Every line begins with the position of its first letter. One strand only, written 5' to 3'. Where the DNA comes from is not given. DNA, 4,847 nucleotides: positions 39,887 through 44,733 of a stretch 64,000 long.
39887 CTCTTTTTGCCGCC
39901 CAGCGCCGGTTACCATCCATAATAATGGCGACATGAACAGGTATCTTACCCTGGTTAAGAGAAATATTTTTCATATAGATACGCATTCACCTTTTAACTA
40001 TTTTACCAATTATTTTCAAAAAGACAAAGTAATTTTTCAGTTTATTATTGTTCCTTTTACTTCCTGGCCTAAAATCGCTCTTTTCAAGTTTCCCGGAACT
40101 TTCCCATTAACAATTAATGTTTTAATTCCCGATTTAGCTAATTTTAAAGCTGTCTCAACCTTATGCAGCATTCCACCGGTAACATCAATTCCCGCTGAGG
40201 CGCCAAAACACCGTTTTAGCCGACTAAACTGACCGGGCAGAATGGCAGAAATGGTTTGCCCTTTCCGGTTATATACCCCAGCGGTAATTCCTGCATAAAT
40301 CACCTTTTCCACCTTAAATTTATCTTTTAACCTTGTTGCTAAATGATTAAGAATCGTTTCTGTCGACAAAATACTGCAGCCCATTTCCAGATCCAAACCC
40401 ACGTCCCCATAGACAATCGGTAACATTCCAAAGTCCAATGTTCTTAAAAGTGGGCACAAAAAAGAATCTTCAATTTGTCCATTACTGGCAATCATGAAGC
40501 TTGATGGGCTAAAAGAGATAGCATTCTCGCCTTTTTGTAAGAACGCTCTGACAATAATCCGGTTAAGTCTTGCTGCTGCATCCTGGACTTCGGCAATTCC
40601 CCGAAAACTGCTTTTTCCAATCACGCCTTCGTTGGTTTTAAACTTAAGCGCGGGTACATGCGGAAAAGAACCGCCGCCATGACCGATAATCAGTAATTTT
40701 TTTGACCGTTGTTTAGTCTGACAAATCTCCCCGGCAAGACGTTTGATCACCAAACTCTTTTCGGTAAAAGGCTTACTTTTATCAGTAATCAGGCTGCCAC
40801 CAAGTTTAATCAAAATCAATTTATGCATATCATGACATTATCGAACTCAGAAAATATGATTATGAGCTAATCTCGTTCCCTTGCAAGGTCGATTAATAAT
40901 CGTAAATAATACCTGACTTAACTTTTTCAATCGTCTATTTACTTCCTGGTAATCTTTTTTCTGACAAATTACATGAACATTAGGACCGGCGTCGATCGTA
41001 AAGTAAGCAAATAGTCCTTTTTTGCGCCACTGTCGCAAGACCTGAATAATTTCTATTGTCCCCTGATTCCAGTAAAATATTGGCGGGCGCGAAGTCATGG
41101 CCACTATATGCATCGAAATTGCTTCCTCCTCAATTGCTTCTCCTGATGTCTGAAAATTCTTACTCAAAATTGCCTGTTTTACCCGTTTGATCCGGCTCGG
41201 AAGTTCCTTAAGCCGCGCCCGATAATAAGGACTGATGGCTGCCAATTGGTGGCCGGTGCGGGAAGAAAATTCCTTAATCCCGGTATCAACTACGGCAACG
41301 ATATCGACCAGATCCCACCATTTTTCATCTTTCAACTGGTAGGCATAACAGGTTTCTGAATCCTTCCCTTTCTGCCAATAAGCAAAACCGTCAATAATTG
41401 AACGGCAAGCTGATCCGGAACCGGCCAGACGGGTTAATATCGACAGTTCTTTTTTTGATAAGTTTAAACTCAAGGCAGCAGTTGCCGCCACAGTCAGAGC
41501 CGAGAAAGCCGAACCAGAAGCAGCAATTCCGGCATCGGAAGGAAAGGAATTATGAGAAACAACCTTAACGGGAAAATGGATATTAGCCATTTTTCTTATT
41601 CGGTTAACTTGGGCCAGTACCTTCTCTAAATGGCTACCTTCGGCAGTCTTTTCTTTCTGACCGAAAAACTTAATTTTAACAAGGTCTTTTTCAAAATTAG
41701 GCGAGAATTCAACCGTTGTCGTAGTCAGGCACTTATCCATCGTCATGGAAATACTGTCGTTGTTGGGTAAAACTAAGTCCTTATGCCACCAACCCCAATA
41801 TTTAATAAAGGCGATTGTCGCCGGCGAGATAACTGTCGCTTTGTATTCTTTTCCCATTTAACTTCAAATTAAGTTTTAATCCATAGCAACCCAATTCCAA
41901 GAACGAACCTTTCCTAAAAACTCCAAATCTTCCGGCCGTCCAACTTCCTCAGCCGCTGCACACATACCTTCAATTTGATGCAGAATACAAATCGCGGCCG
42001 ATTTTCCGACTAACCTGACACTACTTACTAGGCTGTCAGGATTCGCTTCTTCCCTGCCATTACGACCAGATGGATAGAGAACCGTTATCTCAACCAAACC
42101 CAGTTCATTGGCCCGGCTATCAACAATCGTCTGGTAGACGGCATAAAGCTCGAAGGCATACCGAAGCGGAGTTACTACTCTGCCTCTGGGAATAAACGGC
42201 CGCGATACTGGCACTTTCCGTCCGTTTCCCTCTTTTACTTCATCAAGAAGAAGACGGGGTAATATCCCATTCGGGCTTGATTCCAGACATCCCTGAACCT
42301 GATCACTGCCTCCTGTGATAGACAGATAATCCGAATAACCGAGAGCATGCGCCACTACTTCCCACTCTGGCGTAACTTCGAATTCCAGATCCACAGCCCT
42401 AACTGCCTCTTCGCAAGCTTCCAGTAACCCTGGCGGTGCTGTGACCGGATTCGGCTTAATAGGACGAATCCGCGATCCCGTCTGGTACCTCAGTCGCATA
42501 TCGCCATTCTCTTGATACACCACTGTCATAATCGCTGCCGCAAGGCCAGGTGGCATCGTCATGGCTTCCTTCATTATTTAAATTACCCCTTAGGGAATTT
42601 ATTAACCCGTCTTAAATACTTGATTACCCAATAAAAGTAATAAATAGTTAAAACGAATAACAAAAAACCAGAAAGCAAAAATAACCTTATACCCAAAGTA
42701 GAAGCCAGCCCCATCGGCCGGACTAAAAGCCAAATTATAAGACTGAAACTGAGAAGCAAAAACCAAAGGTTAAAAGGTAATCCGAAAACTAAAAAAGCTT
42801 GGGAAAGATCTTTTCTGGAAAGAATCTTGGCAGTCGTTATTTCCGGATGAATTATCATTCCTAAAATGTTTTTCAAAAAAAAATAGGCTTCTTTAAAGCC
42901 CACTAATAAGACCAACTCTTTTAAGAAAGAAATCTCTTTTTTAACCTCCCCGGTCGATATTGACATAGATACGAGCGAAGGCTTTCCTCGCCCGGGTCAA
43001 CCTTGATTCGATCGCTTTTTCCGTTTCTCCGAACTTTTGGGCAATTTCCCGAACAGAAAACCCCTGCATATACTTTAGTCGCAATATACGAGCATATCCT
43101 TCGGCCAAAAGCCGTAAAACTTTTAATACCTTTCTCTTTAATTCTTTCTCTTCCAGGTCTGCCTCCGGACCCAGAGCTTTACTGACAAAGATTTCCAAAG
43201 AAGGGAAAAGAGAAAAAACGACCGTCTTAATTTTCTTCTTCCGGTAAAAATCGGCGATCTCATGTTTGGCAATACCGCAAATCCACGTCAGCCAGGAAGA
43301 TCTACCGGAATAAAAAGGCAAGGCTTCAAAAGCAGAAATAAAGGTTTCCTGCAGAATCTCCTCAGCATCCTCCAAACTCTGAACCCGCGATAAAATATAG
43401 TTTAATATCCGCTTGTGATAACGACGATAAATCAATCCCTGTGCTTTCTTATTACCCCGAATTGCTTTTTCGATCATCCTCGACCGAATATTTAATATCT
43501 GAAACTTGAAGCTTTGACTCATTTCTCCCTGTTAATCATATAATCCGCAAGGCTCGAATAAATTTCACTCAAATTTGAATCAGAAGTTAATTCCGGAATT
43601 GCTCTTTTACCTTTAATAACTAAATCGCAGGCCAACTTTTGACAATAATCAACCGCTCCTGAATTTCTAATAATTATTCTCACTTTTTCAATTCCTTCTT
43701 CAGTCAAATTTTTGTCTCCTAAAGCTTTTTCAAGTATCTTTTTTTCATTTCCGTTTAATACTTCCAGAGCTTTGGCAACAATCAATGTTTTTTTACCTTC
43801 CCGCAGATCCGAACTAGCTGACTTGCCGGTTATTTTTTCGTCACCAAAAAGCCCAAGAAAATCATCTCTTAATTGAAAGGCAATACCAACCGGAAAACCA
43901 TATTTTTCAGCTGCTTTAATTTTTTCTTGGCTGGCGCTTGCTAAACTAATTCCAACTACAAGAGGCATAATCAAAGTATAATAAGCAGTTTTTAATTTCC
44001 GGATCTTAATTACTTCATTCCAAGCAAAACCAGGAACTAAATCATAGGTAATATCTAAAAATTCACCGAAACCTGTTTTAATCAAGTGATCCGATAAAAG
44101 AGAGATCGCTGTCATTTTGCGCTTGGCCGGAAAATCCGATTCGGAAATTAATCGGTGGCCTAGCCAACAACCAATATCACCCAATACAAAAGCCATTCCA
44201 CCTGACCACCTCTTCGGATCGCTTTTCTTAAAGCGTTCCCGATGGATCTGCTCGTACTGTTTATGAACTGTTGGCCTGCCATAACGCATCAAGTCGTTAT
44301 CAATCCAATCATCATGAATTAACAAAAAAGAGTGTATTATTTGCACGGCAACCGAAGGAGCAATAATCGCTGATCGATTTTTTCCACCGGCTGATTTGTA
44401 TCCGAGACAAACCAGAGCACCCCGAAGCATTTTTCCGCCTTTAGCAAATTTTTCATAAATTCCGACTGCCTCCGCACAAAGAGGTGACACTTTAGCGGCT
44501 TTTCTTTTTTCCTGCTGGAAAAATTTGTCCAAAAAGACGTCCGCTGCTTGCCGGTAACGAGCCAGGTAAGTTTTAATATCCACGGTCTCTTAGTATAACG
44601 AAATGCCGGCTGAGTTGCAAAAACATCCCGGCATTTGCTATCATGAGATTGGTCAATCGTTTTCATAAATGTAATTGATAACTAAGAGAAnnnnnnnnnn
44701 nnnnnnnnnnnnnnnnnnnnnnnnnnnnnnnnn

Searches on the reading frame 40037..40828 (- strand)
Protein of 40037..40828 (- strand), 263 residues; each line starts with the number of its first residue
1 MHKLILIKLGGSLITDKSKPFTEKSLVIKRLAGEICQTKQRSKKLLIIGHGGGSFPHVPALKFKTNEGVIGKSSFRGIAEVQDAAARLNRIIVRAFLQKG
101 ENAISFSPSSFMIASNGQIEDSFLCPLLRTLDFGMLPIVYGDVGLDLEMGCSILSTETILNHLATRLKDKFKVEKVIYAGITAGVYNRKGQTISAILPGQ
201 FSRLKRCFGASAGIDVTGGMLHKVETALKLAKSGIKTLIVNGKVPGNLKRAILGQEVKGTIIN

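Call 8: search_protein_families(library=pfam, proteins=[window:40037-40828:-], max_evalue=0.01)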
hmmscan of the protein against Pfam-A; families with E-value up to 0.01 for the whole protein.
window:40037-40828:- (263 aa): 1 family
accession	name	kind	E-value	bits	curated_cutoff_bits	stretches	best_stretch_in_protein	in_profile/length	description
PF00696.33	AA_kinase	-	7.7e-27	95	24.9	1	3-241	1-234/234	Amino acid kinase family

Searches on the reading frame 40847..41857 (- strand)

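Call 8: search_protein_families(library=pfam, proteins=[window:40847-41857:-], max_evalue=0.01)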
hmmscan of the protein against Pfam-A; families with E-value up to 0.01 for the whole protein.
window:40847-41857:- (336 aa): 3 families
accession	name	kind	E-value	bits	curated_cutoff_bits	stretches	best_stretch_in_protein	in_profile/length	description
PF22700.2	MVD-like_N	-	8.9e-47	159.1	27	1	12-172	2-157/157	Diphosphomevalonate decarboxylase-like N-terminal domain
PF18376.6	MDD_C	-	5.6e-22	78.9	23.2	1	186-313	2-133/186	Mevalonate 5-diphosphate decarboxylase C-terminal domain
PF00288.32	GHMP_kinases_N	-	3.8e-05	24.3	22.3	1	84-147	7-68/87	GHMP kinases N terminal domain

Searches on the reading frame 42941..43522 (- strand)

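Call 8: search_protein_families(library=pfam, proteins=[window:42941-43522:-], max_evalue=0.01)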
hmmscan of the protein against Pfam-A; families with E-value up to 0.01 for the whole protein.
window:42941-43522:- (193 aa): 9 families
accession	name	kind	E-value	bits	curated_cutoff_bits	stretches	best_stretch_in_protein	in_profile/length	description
PF04542.20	Sigma70_r2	-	1.1e-13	51.2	24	1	31-97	1-69/71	Sigma-70 region 2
PF08281.18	Sigma70_r4_2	-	2.5e-12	46.7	25.7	1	130-181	2-53/54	Sigma-70, region 4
PF07638.17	Sigma70_ECF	-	1e-07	32.5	21.1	1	127-183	125-180/185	ECF sigma factor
PF04545.22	Sigma70_r4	-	0.00018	21.4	24.1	1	139-180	5-46/50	Sigma-70, region 4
PF09204.15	Colicin_immun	-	0.0044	18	22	0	95-137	43-86/88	Bacterial self-protective colicin-like immunity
PF06530.18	Phage_antitermQ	-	0.0044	17.4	26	0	135-182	59-106/118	Phage antitermination protein Q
PF06056.18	Terminase_5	-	0.0046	17.3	20.3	0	151-177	10-36/58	Putative ATPase subunit of terminase (gpP-like)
PF12645.13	HTH_16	-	0.0083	16.7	22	0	16-63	3-59/65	Helix-turn-helix domain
PF04297.20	UPF0122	-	0.0091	16.7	22.7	0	138-183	17-62/101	Putative helix-turn-helix protein, YlxM / p13 like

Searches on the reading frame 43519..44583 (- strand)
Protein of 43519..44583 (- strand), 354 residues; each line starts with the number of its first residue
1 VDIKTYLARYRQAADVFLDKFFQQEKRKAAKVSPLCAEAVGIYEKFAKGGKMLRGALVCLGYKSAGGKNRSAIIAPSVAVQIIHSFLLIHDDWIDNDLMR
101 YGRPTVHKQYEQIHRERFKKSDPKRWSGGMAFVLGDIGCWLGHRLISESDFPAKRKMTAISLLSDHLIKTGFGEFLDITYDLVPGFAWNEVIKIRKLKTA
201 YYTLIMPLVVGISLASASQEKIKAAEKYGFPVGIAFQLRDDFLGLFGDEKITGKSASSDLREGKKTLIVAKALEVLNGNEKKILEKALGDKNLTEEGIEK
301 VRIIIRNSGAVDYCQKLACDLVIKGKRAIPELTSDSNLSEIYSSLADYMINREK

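Call 4: search_protein_families(library=pfam, proteins=[window:43519-44583:-], max_evalue=0.1)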
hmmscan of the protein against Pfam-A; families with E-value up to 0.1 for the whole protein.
window:43519-44583:- (354 aa): 1 family
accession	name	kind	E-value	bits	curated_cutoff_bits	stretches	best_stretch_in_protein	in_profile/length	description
PF00348.22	polyprenyl_synt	-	5.1e-45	154.1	27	1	45-301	10-247/251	Polyprenyl synthetase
